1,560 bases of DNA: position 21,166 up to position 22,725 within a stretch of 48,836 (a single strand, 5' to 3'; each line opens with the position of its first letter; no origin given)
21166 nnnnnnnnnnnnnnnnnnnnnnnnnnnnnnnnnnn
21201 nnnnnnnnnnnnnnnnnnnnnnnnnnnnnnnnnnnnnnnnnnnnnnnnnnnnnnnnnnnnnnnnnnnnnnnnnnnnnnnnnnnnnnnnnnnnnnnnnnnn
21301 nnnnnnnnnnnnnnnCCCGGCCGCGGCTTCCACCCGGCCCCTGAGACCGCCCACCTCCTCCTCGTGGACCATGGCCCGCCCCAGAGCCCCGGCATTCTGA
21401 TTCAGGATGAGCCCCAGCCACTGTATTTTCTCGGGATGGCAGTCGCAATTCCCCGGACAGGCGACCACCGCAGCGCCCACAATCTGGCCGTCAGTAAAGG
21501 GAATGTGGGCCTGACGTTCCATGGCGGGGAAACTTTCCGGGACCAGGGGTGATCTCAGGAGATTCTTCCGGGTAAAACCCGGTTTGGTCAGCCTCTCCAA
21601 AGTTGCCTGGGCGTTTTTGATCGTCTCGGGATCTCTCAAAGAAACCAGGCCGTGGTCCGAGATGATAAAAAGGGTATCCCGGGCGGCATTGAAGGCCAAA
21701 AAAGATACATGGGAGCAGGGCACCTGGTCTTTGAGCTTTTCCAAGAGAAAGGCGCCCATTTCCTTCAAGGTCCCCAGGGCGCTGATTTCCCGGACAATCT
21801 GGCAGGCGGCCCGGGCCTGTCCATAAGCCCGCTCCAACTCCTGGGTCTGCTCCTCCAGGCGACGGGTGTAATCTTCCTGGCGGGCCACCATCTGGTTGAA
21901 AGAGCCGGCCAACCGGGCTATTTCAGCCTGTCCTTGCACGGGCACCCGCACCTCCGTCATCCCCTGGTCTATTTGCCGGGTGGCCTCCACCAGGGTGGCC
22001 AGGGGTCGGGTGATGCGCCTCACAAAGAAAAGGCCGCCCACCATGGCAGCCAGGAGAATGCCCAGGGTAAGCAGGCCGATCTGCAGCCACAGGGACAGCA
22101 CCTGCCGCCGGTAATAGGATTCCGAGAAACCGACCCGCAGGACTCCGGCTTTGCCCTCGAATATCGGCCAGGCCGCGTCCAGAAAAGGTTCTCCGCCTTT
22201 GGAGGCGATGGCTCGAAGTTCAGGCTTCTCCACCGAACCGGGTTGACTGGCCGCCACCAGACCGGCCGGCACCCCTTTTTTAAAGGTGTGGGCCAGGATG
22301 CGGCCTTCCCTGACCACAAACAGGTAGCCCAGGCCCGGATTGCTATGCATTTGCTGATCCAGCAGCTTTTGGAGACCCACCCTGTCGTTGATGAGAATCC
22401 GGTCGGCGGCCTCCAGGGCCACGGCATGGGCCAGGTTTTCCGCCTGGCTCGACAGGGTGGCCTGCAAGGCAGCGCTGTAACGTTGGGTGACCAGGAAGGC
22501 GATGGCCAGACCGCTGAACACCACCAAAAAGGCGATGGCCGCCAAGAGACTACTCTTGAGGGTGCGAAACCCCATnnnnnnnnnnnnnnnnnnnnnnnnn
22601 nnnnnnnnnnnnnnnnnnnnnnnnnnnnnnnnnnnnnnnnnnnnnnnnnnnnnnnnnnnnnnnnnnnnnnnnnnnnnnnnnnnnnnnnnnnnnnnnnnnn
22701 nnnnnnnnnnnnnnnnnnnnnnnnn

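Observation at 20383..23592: Split sensor: a free PhnD-like periplasmic binding protein plus a membrane-bound HAMP-GAF sigma54 activator replaces a TtrS/TtrR-type two-component system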

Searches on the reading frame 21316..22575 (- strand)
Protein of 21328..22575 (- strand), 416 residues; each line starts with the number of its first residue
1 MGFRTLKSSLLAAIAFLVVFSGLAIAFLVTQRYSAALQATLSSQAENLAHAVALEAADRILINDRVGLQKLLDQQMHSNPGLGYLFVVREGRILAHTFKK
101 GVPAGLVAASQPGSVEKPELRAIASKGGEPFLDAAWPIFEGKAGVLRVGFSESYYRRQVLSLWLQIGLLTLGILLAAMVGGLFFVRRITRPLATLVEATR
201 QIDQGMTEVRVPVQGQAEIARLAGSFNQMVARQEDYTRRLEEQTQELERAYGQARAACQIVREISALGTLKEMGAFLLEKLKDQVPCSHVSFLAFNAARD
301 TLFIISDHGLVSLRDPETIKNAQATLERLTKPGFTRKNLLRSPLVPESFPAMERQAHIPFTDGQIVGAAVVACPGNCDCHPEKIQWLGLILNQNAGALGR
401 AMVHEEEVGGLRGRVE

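Call 11: find_homologous_proteins(query=window:21328-22575:-, max_evalue=0.001)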
Query seq(416 aa) (416 aa): 137 proteins with E <= 0.001 among 8000 candidates; the best 120 are listed.
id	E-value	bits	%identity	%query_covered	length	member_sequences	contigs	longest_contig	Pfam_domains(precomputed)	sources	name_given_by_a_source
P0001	1.4e-217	740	80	99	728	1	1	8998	PF00672.31,PF00158.33,PF13384.13,PF13551.13,PF25601.2,PF02954.26,PF14532.13,PF17203.11,PF07728.21,PF01078.28,PF13191.13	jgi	jgi:transcriptional regulator with PAS, ATPase and Fis domain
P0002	6.7e-213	725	79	100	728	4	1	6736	PF00672.31,PF00158.33,PF25601.2,PF02954.26,PF14532.13,PF17203.11,PF07728.21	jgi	jgi:DNA-binding NtrC family response regulator/HAMP domain-containing protein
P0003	7.5e-210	715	79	100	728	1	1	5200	PF00672.31,PF00158.33,PF13551.13,PF25601.2,PF02954.26,PF14532.13,PF17203.11,PF07728.21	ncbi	-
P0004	4.7e-202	689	76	100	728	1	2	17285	PF00672.31,PF00158.33,PF13384.13,PF25601.2,PF02954.26,PF26769.1,PF14532.13,PF17203.11,PF07728.21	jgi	jgi:DNA-binding NtrC family response regulator/HAMP domain-containing protein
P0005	5.4e-196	669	75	99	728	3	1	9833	PF00672.31,PF00158.33,PF13384.13,PF25601.2,PF02954.26,PF26769.1,PF14532.13,PF07728.21,PF13191.13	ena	-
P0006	8.3e-173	593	76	84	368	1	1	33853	PF00672.31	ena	-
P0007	1.1e-170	586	65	100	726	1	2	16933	PF00672.31,PF00158.33,PF13384.13,PF25601.2,PF02954.26,PF14532.13,PF07728.21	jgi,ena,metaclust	metaclust:\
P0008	1.4e-163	563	74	84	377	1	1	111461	PF00672.31,PF17203.11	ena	-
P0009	9.6e-158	543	62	100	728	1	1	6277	PF00672.31,PF00158.33,PF25601.2,PF02954.26,PF26769.1,PF14532.13,PF07728.21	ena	-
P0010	1.3e-154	533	71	83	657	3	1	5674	PF00672.31,PF00158.33,PF13384.13,PF25601.2,PF02954.26,PF14532.13,PF07728.21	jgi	-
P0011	1.2e-150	520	58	97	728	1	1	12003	PF00672.31,PF00158.33,PF07724.21,PF25601.2,PF02954.26,PF14532.13,PF07728.21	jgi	jgi:transcriptional regulator with GAF, ATPase, and Fis domain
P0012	1.6e-149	516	58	97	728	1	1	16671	PF00672.31,PF00158.33,PF13384.13,PF07724.21,PF25601.2,PF02954.26,PF26769.1,PF14532.13,PF07728.21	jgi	-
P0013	2.7e-149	516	59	97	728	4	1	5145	PF00672.31,PF00158.33,PF25601.2,PF02954.26,PF14532.13,PF07728.21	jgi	-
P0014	4.4e-149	515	59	97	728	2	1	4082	PF00672.31,PF00158.33,PF25601.2,PF02954.26,PF14532.13,PF07728.21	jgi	jgi:DNA-binding NtrC family response regulator/HAMP domain-containing protein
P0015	4.5e-149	515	59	99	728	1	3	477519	PF00672.31,PF00158.33,PF25601.2,PF02954.26,PF26769.1,PF14532.13,PF07728.21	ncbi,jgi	jgi:two-component system response regulator HydG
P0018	4.4e-148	512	57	97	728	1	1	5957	PF00672.31,PF00158.33,PF13384.13,PF25601.2,PF02954.26,PF26769.1,PF14532.13,PF07728.21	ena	-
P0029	1.8e-145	503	59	99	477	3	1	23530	PF00672.31,PF26769.1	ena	-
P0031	3.0e-145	502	58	100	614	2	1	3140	PF00672.31,PF00158.33,PF26769.1,PF14532.13,PF17203.11,PF07728.21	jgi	jgi:two-component system response regulator HydG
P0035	1.3e-143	497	57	100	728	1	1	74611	PF00672.31,PF00158.33,PF13384.13,PF13551.13,PF25601.2,PF02954.26,PF26769.1,PF14532.13,PF07728.21,PF13565.13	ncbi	-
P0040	8.4e-142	491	57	100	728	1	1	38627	PF00672.31,PF00158.33,PF13384.13,PF25601.2,PF02954.26,PF26769.1,PF14532.13,PF07728.21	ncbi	-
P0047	1.7e-136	473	56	94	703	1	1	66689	PF00672.31,PF00158.33,PF25601.2,PF02954.26,PF26769.1,PF14532.13,PF07728.21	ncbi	ncbi:MAG: sigma 54-interacting transcriptional regulator [Desulfobaccales bacterium]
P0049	2.1e-135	470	56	96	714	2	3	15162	PF00672.31,PF00158.33,PF25601.2,PF02954.26,PF26769.1,PF14532.13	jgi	jgi:two-component system response regulator HydG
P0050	2.9e-130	453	57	91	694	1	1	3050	PF00672.31,PF00158.33,PF25601.2,PF02954.26,PF26769.1,PF14532.13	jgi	jgi:DNA-binding NtrC family response regulator/HAMP domain-containing protein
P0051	1.1e-127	444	53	98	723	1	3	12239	PF00672.31,PF00158.33,PF25601.2,PF02954.26,PF26769.1,PF14532.13,PF07728.21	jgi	jgi:two-component system response regulator HydG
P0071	3.4e-115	403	60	76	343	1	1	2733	PF00672.31,PF26769.1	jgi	jgi:two-component system response regulator HydG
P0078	2.4e-110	387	57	78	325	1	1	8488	PF00672.31,PF26769.1,PF17203.11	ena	-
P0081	4.0e-106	373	53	82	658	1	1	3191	PF00672.31,PF00158.33,PF07724.21,PF25601.2,PF02954.26,PF26769.1,PF14532.13,PF07728.21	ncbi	-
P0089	2.7e-101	358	65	62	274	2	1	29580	PF00672.31,PF26769.1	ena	-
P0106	6.9e-84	300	58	60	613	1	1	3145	PF00672.31,PF13426.14,PF26769.1,PF08448.17,PF02518.32,PF00989.32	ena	-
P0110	5.2e-81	291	57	58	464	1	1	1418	PF00672.31,PF00158.33,PF25601.2,PF26769.1,PF14532.13,PF07728.21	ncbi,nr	ncbi:MAG: sigma 54-interacting transcriptional regulator, partial [Deltaproteobacteria bacterium]|nr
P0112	2.0e-77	279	58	59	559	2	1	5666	PF00672.31,PF00158.33,PF25601.2,PF02954.26,PF26769.1,PF14532.13,PF07728.21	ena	-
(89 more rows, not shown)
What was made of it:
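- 20383..22575 (-): Gene for the 730-aa membrane-spanning sigma-54 activator; overlaps the binding-protein gene by 26 nt. Over 100 clusters of about 728 aa with the same architecture (call 11).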

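Call 17: find_related_loci(query=A1, collection=genome_contigs, flank=10000)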
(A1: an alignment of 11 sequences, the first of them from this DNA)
Query A1 (420 aa) in genome_contigs; peptide patterns used: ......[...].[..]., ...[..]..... (x = any residue, [..] = any of these).
258 stretches matched a pattern; 191 encode a relative of the query (tblastn E <= 1e-3); the best 80 are kept; 80 distinct loci.
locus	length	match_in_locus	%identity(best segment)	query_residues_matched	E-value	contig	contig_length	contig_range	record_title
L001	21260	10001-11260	79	1-420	0e+0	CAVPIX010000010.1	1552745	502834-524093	MAG: uncultured delta proteobacterium isolate MFD00032.bin.1.71 genome assembly, contig: contig_14299, whole genome shot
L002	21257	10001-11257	79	1-419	0e+0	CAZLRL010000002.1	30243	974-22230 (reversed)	MAG TPA_asm: uncultured Desulfobacterales bacterium isolate SRP141376_co1_66 genome assembly, contig: NODE_3511_length_3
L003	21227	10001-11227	66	12-420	0e+0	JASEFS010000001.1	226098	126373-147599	MAG: Deltaproteobacteria bacterium isolate Yes49-14 NODE_21_length_226098_cov_7.308578, whole genome shotgun sequence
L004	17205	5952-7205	61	3-420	8e-168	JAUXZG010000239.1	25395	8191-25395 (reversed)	MAG: Desulfobaccales bacterium isolate C18_maxbin.032 C18_k141_505314, whole genome shotgun sequence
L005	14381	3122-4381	58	1-420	3e-161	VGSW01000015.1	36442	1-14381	MAG: Deltaproteobacteria bacterium isolate K_DeepCast_300m_m2_211 K_DeepCast_300m_m2_211_Ga0194111_10000901, whole genom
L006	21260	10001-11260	60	1-420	2e-157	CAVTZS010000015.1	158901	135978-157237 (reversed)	MAG: uncultured delta proteobacterium isolate MFD04408.bin.1.59 genome assembly, contig: contig_87969, whole genome shot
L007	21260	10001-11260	56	1-420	3e-156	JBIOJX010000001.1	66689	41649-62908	MAG: Desulfobaccales bacterium isolate GcC11-15 k141_617507_length_66689_cov_22.0000, whole genome shotgun sequence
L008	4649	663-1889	58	12-420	8e-159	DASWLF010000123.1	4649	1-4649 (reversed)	MAG TPA_asm: Desulfobaccales bacterium isolate SMAG_U2941 k141_1156494, whole genome shotgun sequence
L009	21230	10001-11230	59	12-420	2e-155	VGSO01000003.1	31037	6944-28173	MAG: Deltaproteobacteria bacterium isolate K_DeepCast_250m_m1_077 K_DeepCast_250m_m1_077_Ga0194125_10002393, whole genom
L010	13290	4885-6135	57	4-420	6e-154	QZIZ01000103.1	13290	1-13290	MAG: Deltaproteobacteria bacterium isolate SURF_52 Ga0104751_1006577, whole genome shotgun sequence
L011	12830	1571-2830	56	1-420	8e-153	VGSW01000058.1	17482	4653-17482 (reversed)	MAG: Deltaproteobacteria bacterium isolate K_DeepCast_300m_m2_211 K_DeepCast_300m_m2_211_Ga0194111_10003906, whole genom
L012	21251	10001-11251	59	5-420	7e-151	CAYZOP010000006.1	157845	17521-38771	MAG TPA_asm: uncultured Desulfobacterales bacterium isolate binchicken_co107_254 genome assembly, contig: NODE_175_lengt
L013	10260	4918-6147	59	12-420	1e-150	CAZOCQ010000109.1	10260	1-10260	MAG TPA_asm: uncultured Desulfobacca sp. isolate binchicken_co107_299 genome assembly, contig: NODE_14577_length_10260_c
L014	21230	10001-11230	57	12-420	2e-155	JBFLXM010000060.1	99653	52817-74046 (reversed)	MAG: Thermodesulfobacteriota bacterium isolate MAG058 MAG058_60, whole genome shotgun sequence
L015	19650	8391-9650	56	1-420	2e-150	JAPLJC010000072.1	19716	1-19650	MAG: Deltaproteobacteria bacterium isolate LacPavin_0920_WC90_MAG_58_11 LacPavin_0920_WC90_scaffold_719012, whole genome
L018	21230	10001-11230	56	12-420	4e-144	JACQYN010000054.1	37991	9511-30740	MAG: Deltaproteobacteria bacterium isolate NC_groundwater_1542_Pr4_S-0.65um_58_23 SR1-18-Sp65_coassembly_scaffold_105366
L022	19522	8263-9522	52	1-419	4e-134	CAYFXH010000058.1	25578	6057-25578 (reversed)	MAG TPA_asm: uncultured Desulfobacteraceae bacterium isolate ERP108616_co2_158 genome assembly, contig: NODE_2572_length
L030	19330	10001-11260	50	1-419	2e-128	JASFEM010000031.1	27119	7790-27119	MAG: Syntrophobacterales bacterium isolate D0606M12metaG_Bin_34 D0606M12metaG_FD_scaffold_297_c1, whole genome shotgun s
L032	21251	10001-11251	50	3-419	6e-128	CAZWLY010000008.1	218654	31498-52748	MAG TPA_asm: uncultured Thermodesulfobacteriota bacterium isolate SRP338002_co1_113 genome assembly, contig: NODE_53_len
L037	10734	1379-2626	49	4-416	1e-126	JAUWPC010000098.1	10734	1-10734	MAG: Desulfobacteraceae bacterium isolate CSMAG_2466 CSMAG_2466_k141_187989_length_10734_cov_50.0000, whole genome shotg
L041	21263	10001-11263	48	1-420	2e-125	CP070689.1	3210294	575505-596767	MAG: Deltaproteobacteria bacterium isolate bin63 chromosome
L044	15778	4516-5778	47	1-420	1e-121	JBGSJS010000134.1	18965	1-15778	MAG: Desulfomonilaceae bacterium isolate JTS-AC162 k141_801386, whole genome shotgun sequence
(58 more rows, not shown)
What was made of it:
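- Spread: at least 191 hits in a one-genome-per-species collection (call 17) and over 100 protein clusters (call 11).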

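Call 55: search_protein_families(library=ncbifam, proteins=[L007:15069-18221:+, L018:17164-20028:+, L022:14567-17098:+, L037:4905-7487:+, L030:14972-17560:+, L032:13055-15592:+, L041:13139-15700:+, L044:10075-13137:+], max_evalue=1e-20)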
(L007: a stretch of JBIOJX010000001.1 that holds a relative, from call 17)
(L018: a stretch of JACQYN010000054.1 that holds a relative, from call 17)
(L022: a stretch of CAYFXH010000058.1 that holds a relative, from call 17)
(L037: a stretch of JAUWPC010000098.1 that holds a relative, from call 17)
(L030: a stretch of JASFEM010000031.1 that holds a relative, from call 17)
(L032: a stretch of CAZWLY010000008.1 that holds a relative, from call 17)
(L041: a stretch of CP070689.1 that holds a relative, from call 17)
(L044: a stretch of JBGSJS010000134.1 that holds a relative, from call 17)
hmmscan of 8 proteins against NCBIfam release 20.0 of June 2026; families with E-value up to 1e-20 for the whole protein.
L007:15069-18221:+ (1050 aa): 6 families
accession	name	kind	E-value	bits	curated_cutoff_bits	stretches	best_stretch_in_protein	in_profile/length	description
NF011567.1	PRK14991.1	equivalog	1e-140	470.5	1750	1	204-1017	196-988/1022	tetrathionate reductase subunit TtrA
NF012032.0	PRK15488.1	equivalog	1.7e-44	152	694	0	9-158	2-128/759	thiosulfate reductase PhsA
TIGR02166.1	dmsA_ynfE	subfamily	2.8e-35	121.6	777.7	0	10-158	1-134/794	DMSO/selenate family reductase complex A subunit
NF041714.1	arsenate_red_ArrA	equivalog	4e-28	98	1600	0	232-377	152-282/848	arsenate respiratory reductase molybdopterin-containing subunit ArrA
TIGR03479.1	DMSO_red_II_alp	subfamily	3.2e-22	78.4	984.75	0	302-549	221-466/913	molybdopterin-dependent oxidoreductase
TIGR01591.1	Fdh-alpha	equivalog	4.4e-22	77.9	666.25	0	308-389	158-236/672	formate dehydrogenase subunit alpha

L018:17164-20028:+ (954 aa): 13 families
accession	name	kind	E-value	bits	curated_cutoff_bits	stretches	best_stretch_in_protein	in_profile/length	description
NF011567.1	PRK14991.1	equivalog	2.7e-163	545.2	1750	1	64-928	74-995/1022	tetrathionate reductase subunit TtrA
NF012032.0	PRK15488.1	equivalog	3.4e-65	220.4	694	1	14-165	2-128/759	thiosulfate reductase PhsA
TIGR02166.1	dmsA_ynfE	subfamily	3.3e-50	171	777.7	0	16-163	2-132/794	DMSO/selenate family reductase complex A subunit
NF041714.1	arsenate_red_ArrA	equivalog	1.6e-45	155.6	1600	0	231-330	180-278/848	arsenate respiratory reductase molybdopterin-containing subunit ArrA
TIGR03479.1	DMSO_red_II_alp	subfamily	3.1e-43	148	984.75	1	258-650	220-611/913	molybdopterin-dependent oxidoreductase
TIGR01591.1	Fdh-alpha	equivalog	1.2e-35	122.7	666.25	0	803-888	556-641/672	formate dehydrogenase subunit alpha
TIGR01553.1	formate-DH-alph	equivalog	5.9e-34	117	814.2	0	259-345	218-301/1009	formate dehydrogenase-N subunit alpha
NF011566.1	PRK14990.1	exception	1.4e-30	106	1600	0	251-344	222-315/814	dimethylsulfoxide reductase subunit A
NF041885.1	selenate_YnfE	exception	5.4e-30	103.9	1675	0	257-344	213-302/805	selenate/tellurate reductase subunit YnfE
NF041884.1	selenate_YnfF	exception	3.2e-27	94.8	1650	0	257-344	206-295/798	selenate/tellurate reductase subunit YnfF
NF041783.2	mnquin_red_QrcB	equivalog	2.7e-26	92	440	0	582-688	402-505/695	menaquinone reductase molybdopterin-binding-like subunit QrcB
NF047855.1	AssmNtatRedNasC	equivalog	8.9e-25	87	1100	0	259-345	177-260/708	assimilatory nitrate reductase catalytic subunit NasC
NF041513.1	formate_DH_Act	exception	8.5e-21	73.5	1400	0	236-344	184-291/1067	formate dehydrogenase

L022:14567-17098:+ (843 aa): 15 families
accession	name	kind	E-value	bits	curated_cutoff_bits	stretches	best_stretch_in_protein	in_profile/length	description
NF012032.0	PRK15488.1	equivalog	1e-92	311.4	694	1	5-546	3-529/759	thiosulfate reductase PhsA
TIGR02166.1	dmsA_ynfE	subfamily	1.9e-84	284.2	777.7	1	5-596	1-613/794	DMSO/selenate family reductase complex A subunit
NF041714.1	arsenate_red_ArrA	equivalog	1e-60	205.9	1600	1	4-387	2-399/848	arsenate respiratory reductase molybdopterin-containing subunit ArrA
TIGR01591.1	Fdh-alpha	equivalog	7.4e-59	199.5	666.25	1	68-386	11-316/672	formate dehydrogenase subunit alpha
NF041783.2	mnquin_red_QrcB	equivalog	3.2e-57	194.2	440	1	73-563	70-522/695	menaquinone reductase molybdopterin-binding-like subunit QrcB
NF041884.1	selenate_YnfF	exception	1.7e-56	191.6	1650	1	5-594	1-613/798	selenate/tellurate reductase subunit YnfF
NF041885.1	selenate_YnfE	exception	1.3e-53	182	1675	1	5-546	3-566/805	selenate/tellurate reductase subunit YnfE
NF011566.1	PRK14990.1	exception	1.5e-52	178.7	1600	1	4-596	13-633/814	dimethylsulfoxide reductase subunit A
TIGR03479.1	DMSO_red_II_alp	subfamily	4.5e-52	177.2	984.75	1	94-294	104-303/913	molybdopterin-dependent oxidoreductase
NF011567.1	PRK14991.1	equivalog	1e-37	129.5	1750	0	80-140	127-186/1022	tetrathionate reductase subunit TtrA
TIGR00509.1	bisC_fam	subfamily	4.7e-36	124.3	1017.55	1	119-387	64-343/772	molybdopterin guanine dinucleotide-containing S/N-oxide reductase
TIGR01553.1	formate-DH-alph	equivalog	2.2e-32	111.8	814.2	1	4-295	1-301/1009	formate dehydrogenase-N subunit alpha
NF042978.1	EthbenzDh_ebdA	equivalog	4.5e-31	107.4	2000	1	92-294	124-325/977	ethylbenzene dehydrogenase subunit alpha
NF047855.1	AssmNtatRedNasC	equivalog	3.6e-29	101.5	1100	0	89-385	56-340/708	assimilatory nitrate reductase catalytic subunit NasC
NF041513.1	formate_DH_Act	exception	2.9e-28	98.2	1400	0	42-295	29-292/1067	formate dehydrogenase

L037:4905-7487:+ (860 aa): 11 families
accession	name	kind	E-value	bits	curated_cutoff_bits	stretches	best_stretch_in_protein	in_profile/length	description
NF041714.1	arsenate_red_ArrA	equivalog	0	1314.7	1600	1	20-860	2-848/848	arsenate respiratory reductase molybdopterin-containing subunit ArrA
NF012032.0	PRK15488.1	equivalog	2.3e-76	257.4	694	1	20-564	2-512/759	thiosulfate reductase PhsA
TIGR02166.1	dmsA_ynfE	subfamily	7.4e-60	202.9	777.7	1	21-846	1-781/794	DMSO/selenate family reductase complex A subunit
NF041783.2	mnquin_red_QrcB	equivalog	7e-49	166.6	440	1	59-412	47-364/695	menaquinone reductase molybdopterin-binding-like subunit QrcB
NF041884.1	selenate_YnfF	exception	1.8e-44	151.9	1650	1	21-833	1-772/798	selenate/tellurate reductase subunit YnfF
TIGR01591.1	Fdh-alpha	equivalog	2.4e-42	144.9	666.25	1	68-583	2-481/672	formate dehydrogenase subunit alpha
NF041885.1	selenate_YnfE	exception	2.5e-41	141.4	1675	1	21-415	3-406/805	selenate/tellurate reductase subunit YnfE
NF011566.1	PRK14990.1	exception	5e-40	137.3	1600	1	9-416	2-420/814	dimethylsulfoxide reductase subunit A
TIGR03479.1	DMSO_red_II_alp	subfamily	1e-36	126.4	984.75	1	67-307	61-304/913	molybdopterin-dependent oxidoreductase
NF010055.0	PRK13532.1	equivalog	4.8e-23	81.3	904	1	20-409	2-401/830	nitrate reductase catalytic subunit NapA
TIGR01706.1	NAPA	equivalog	3.4e-21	75.3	930.55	1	20-411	1-403/830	periplasmic nitrate reductase subunit alpha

L030:14972-17560:+ (862 aa): 12 families
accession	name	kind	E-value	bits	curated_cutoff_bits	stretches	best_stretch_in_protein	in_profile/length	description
NF041714.1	arsenate_red_ArrA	equivalog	0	1324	1600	1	21-862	2-848/848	arsenate respiratory reductase molybdopterin-containing subunit ArrA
NF012032.0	PRK15488.1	equivalog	4.1e-79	266.5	694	2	21-319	2-289/759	thiosulfate reductase PhsA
TIGR02166.1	dmsA_ynfE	subfamily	7.9e-59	199.5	777.7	1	22-845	1-778/794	DMSO/selenate family reductase complex A subunit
NF041783.2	mnquin_red_QrcB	equivalog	5.3e-45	153.8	440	1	66-312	53-291/695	menaquinone reductase molybdopterin-binding-like subunit QrcB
TIGR01591.1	Fdh-alpha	equivalog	6.1e-45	153.5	666.25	1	69-582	2-479/672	formate dehydrogenase subunit alpha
NF041884.1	selenate_YnfF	exception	1.1e-40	139.4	1650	1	22-414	1-397/798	selenate/tellurate reductase subunit YnfF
NF041885.1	selenate_YnfE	exception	6.9e-40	136.6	1675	1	22-415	3-405/805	selenate/tellurate reductase subunit YnfE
NF011566.1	PRK14990.1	exception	1.3e-39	135.9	1600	1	10-416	2-419/814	dimethylsulfoxide reductase subunit A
TIGR03479.1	DMSO_red_II_alp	subfamily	5.3e-37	127.4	984.75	1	66-308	59-304/913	molybdopterin-dependent oxidoreductase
NF010055.0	PRK13532.1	equivalog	2.9e-24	85.4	904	1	21-412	2-403/830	nitrate reductase catalytic subunit NapA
TIGR00509.1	bisC_fam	subfamily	1.4e-21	76.5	1017.55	0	74-569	2-499/772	molybdopterin guanine dinucleotide-containing S/N-oxide reductase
NF047855.1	AssmNtatRedNasC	equivalog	4e-21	75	1100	0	67-313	22-265/708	assimilatory nitrate reductase catalytic subunit NasC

L032:13055-15592:+ (845 aa): 12 families
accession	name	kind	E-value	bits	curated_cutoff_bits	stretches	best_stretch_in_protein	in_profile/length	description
NF041714.1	arsenate_red_ArrA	equivalog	0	1320.6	1600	1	4-845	1-848/848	arsenate respiratory reductase molybdopterin-containing subunit ArrA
NF012032.0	PRK15488.1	equivalog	5.4e-76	256.1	694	1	4-568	1-526/759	thiosulfate reductase PhsA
TIGR02166.1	dmsA_ynfE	subfamily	1.6e-58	198.4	777.7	1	6-821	1-771/794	DMSO/selenate family reductase complex A subunit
NF041783.2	mnquin_red_QrcB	equivalog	1.5e-43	149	440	1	49-293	52-288/695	menaquinone reductase molybdopterin-binding-like subunit QrcB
TIGR01591.1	Fdh-alpha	equivalog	2.1e-42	145.1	666.25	1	53-397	2-316/672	formate dehydrogenase subunit alpha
TIGR03479.1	DMSO_red_II_alp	subfamily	8.2e-41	140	984.75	1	54-292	63-304/913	molybdopterin-dependent oxidoreductase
NF041884.1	selenate_YnfF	exception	1.6e-39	135.4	1650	1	6-398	1-397/798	selenate/tellurate reductase subunit YnfF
NF011566.1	PRK14990.1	exception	5.7e-38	130.4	1600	1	5-407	13-425/814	dimethylsulfoxide reductase subunit A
NF041885.1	selenate_YnfE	exception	2.5e-37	128.1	1675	1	6-403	3-409/805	selenate/tellurate reductase subunit YnfE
NF010055.0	PRK13532.1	equivalog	2.4e-22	79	904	1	4-295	1-291/830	nitrate reductase catalytic subunit NapA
TIGR00509.1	bisC_fam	subfamily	1e-21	76.9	1017.55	0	58-553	2-499/772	molybdopterin guanine dinucleotide-containing S/N-oxide reductase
NF047855.1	AssmNtatRedNasC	equivalog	2.8e-21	75.5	1100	0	53-300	24-268/708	assimilatory nitrate reductase catalytic subunit NasC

L041:13139-15700:+ (853 aa): 12 families
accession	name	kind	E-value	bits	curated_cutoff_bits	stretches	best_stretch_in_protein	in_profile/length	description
NF041714.1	arsenate_red_ArrA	equivalog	0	1331.3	1600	1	13-853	2-848/848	arsenate respiratory reductase molybdopterin-containing subunit ArrA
NF012032.0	PRK15488.1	equivalog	5.2e-76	256.2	694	1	13-817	2-730/759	thiosulfate reductase PhsA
TIGR02166.1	dmsA_ynfE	subfamily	2.3e-58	198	777.7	1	14-808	1-755/794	DMSO/selenate family reductase complex A subunit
NF041783.2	mnquin_red_QrcB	equivalog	3.9e-47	160.8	440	1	52-293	47-282/695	menaquinone reductase molybdopterin-binding-like subunit QrcB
TIGR01591.1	Fdh-alpha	equivalog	7.2e-44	149.9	666.25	1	61-575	2-480/672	formate dehydrogenase subunit alpha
NF041884.1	selenate_YnfF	exception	1.1e-41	142.6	1650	1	14-406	1-397/798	selenate/tellurate reductase subunit YnfF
NF041885.1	selenate_YnfE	exception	3.9e-40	137.4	1675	1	14-406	3-404/805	selenate/tellurate reductase subunit YnfE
NF011566.1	PRK14990.1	exception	4.7e-39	134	1600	1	12-406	12-417/814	dimethylsulfoxide reductase subunit A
TIGR03479.1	DMSO_red_II_alp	subfamily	1.7e-35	122.4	984.75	1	60-300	61-304/913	molybdopterin-dependent oxidoreductase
NF010055.0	PRK13532.1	equivalog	2.8e-24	85.4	904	1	13-397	2-396/830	nitrate reductase catalytic subunit NapA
NF047855.1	AssmNtatRedNasC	equivalog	2e-22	79.3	1100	0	58-322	21-280/708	assimilatory nitrate reductase catalytic subunit NasC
TIGR01706.1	NAPA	equivalog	1.8e-21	76.2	930.55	0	13-301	1-289/830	periplasmic nitrate reductase subunit alpha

L044:10075-13137:+ (1021 aa): 7 families
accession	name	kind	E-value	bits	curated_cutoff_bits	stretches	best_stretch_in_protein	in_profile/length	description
NF011567.1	PRK14991.1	equivalog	5.5e-130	434.9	1750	2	175-1008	204-1009/1022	tetrathionate reductase subunit TtrA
NF012032.0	PRK15488.1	equivalog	4.4e-57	193.6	694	0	209-347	155-279/759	thiosulfate reductase PhsA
TIGR02166.1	dmsA_ynfE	subfamily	3.6e-33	114.6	777.7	0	258-346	207-296/794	DMSO/selenate family reductase complex A subunit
NF041714.1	arsenate_red_ArrA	equivalog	1.2e-31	109.6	1600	0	200-335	159-282/848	arsenate respiratory reductase molybdopterin-containing subunit ArrA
TIGR01591.1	Fdh-alpha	equivalog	7.4e-30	103.6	666.25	0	208-347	108-236/672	formate dehydrogenase subunit alpha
TIGR03479.1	DMSO_red_II_alp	subfamily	8.5e-24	83.7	984.75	0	257-675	219-619/913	molybdopterin-dependent oxidoreductase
NF041783.2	mnquin_red_QrcB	equivalog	1.1e-21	76.7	440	0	259-338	199-281/695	menaquinone reductase molybdopterin-binding-like subunit QrcB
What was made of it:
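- Closest known: AioXSR / ArxXSR / ArrXSR three-component systems. Same: The module is attached to different enzymes in different genomes, and some relatives precede ArrA-like genes (call 55).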
